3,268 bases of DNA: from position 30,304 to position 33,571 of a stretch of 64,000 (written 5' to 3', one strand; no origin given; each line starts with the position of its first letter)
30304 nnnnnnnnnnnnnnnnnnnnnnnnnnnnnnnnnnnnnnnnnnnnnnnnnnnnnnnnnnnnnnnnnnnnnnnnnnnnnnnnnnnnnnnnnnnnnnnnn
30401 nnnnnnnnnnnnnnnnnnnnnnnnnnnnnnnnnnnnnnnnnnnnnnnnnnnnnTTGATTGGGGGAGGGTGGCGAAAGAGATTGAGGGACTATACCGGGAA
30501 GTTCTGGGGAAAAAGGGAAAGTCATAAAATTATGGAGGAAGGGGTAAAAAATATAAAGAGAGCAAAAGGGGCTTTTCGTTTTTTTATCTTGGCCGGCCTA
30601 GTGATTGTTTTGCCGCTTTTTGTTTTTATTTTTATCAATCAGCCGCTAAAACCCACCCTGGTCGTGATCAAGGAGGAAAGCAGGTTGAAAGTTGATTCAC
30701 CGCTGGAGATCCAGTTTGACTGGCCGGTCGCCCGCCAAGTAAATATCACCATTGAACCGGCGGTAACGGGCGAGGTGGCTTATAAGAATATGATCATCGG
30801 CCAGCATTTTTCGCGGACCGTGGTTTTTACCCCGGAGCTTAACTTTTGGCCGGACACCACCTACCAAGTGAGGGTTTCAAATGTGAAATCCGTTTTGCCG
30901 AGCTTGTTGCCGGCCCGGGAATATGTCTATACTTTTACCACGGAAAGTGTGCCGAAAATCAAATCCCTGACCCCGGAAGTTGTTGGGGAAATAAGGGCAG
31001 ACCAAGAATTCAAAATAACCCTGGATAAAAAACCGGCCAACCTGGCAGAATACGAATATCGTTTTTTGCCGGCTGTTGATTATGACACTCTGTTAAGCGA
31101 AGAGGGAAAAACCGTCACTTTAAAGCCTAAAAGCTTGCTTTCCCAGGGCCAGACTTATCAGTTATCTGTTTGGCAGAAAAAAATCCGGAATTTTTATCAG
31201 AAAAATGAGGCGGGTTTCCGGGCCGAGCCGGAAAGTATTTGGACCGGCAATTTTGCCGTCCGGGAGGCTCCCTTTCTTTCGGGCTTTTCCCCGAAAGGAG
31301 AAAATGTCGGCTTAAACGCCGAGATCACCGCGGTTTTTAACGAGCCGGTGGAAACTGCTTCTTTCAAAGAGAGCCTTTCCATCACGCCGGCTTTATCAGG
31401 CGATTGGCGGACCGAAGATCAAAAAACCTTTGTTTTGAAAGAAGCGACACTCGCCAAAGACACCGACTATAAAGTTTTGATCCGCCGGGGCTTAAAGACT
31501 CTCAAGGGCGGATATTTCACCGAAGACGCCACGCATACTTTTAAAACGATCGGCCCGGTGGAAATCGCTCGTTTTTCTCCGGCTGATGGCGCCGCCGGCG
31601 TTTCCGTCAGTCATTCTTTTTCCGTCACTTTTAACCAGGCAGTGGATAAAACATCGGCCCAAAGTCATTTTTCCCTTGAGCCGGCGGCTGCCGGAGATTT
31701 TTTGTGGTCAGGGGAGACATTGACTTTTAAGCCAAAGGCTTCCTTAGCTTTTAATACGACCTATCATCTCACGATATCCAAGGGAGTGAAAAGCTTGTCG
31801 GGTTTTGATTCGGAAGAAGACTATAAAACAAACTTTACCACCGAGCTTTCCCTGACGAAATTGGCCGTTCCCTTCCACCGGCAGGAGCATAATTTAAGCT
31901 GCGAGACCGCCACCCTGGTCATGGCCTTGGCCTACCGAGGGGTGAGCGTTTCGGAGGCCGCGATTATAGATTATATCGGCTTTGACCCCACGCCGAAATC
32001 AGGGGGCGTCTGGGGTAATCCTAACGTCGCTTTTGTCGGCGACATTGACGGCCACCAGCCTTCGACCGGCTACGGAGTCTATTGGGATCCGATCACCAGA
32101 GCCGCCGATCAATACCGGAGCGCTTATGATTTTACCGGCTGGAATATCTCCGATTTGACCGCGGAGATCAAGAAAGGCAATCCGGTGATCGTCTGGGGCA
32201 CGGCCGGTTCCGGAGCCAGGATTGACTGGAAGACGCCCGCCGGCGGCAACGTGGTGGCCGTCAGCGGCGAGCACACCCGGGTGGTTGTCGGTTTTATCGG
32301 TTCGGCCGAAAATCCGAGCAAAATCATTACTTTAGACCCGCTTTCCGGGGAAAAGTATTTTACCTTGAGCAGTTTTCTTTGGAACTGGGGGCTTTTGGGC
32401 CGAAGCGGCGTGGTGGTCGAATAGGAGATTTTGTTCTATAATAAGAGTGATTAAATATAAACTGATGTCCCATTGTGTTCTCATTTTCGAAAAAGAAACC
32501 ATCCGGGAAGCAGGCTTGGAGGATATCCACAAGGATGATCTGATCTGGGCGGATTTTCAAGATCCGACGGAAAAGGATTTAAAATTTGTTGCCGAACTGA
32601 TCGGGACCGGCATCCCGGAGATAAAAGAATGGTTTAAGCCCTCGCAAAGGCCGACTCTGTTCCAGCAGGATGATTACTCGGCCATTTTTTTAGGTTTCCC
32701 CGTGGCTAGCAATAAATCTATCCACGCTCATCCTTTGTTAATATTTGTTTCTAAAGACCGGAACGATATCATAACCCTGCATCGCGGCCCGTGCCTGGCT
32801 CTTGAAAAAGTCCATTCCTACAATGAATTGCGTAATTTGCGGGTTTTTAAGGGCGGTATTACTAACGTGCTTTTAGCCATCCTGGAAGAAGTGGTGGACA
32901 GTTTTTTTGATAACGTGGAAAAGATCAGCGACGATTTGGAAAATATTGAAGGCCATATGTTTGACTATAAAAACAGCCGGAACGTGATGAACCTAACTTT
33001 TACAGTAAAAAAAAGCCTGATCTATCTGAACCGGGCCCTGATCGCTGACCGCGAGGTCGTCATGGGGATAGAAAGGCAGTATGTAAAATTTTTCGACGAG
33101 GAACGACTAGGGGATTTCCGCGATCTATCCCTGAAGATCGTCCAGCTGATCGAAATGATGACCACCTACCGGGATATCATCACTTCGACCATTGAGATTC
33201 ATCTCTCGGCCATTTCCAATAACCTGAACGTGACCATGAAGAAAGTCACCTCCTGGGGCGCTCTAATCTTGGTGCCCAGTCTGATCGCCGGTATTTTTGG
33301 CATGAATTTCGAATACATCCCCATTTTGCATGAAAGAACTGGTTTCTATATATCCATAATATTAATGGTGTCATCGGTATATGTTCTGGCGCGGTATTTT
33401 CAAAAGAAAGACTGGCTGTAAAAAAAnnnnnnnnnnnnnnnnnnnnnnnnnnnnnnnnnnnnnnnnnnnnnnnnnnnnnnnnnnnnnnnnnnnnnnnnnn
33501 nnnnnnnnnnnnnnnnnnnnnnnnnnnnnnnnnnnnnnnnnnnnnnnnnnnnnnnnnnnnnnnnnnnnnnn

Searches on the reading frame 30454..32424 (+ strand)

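Call 3: search_protein_families(library=pfam, proteins=[window:30454-32424:+], max_evalue=0.01)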
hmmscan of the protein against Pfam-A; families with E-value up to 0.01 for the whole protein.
window:30454-32424:+ (656 aa): 2 families
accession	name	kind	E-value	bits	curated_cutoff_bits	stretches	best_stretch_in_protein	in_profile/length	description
PF13205.12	Big_5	-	8.8e-36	123.3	23.6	3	368-463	4-105/105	Bacterial Ig-like domain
PF13529.12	Peptidase_C39_2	-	1.6e-19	71.3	24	1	470-629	1-142/143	Peptidase_C39 like family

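Call 4: search_protein_families(library=ncbifam, proteins=[window:30454-32424:+], max_evalue=0.01)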
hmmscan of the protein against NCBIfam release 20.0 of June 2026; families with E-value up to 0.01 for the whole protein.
window:30454-32424:+ (656 aa): 0 families

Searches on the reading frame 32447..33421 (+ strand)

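Call 3: search_protein_families(library=pfam, proteins=[window:32447-33421:+], max_evalue=0.01)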
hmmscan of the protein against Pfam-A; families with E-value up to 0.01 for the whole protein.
window:32447-33421:+ (324 aa): 1 family
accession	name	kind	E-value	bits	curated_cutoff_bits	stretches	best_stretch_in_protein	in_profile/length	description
PF01544.23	CorA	-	4.8e-50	171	27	1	30-320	2-292/292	CorA-like Mg2+ transporter protein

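Call 4: search_protein_families(library=ncbifam, proteins=[window:32447-33421:+], max_evalue=0.01)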
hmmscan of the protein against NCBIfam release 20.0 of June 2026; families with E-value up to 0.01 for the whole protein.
window:32447-33421:+ (324 aa): 2 families
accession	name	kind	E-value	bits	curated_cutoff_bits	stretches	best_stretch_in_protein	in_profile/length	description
TIGR00383.1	corA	equivalog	9.7e-53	179.6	200.75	1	24-324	21-320/320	magnesium/cobalt transporter CorA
NF007092.0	PRK09546.1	equivalog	4.7e-11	42.4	292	1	104-324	112-327/327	zinc transporter ZntB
